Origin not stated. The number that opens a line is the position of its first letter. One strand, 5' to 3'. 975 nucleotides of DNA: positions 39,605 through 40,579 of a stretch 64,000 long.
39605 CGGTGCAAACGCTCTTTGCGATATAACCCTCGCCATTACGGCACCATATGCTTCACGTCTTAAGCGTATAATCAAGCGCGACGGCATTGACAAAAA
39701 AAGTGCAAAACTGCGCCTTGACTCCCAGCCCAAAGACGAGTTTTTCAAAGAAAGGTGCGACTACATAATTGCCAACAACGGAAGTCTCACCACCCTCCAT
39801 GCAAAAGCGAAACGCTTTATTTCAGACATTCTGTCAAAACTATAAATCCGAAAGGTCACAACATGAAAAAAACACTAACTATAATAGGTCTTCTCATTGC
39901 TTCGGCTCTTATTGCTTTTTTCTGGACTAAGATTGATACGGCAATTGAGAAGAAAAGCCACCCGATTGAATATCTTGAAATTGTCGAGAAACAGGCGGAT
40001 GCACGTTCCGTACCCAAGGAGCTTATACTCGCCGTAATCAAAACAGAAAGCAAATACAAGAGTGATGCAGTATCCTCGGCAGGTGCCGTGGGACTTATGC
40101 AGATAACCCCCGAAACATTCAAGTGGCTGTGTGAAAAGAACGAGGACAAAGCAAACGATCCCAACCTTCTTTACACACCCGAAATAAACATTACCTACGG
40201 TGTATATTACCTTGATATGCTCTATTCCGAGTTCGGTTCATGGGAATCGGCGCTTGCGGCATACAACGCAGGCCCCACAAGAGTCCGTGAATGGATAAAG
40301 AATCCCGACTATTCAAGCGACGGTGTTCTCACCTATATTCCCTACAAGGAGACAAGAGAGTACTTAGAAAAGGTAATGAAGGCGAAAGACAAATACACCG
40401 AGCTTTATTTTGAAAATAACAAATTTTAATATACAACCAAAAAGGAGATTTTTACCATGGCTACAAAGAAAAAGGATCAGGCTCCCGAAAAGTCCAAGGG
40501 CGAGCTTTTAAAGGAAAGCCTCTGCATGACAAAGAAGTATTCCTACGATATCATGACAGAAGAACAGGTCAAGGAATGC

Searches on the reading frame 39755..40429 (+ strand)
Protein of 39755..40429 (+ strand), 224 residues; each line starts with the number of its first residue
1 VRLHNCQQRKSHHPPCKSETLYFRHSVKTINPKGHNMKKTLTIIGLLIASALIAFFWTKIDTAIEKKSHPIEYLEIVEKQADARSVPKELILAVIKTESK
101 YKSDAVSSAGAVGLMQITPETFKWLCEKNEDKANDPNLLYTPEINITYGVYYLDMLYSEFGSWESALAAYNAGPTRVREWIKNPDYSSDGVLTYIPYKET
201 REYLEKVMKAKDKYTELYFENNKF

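Call 87: search_protein_families(library=pfam, proteins=[window:39755-40429:+], max_evalue=0.00001)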
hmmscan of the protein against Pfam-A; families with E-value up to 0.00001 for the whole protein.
window:39755-40429:+ (224 aa): 1 family
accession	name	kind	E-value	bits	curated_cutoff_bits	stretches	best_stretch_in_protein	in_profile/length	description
PF01464.25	SLT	-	2e-33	114.9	21.3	1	77-185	3-109/117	Transglycosylase SLT domain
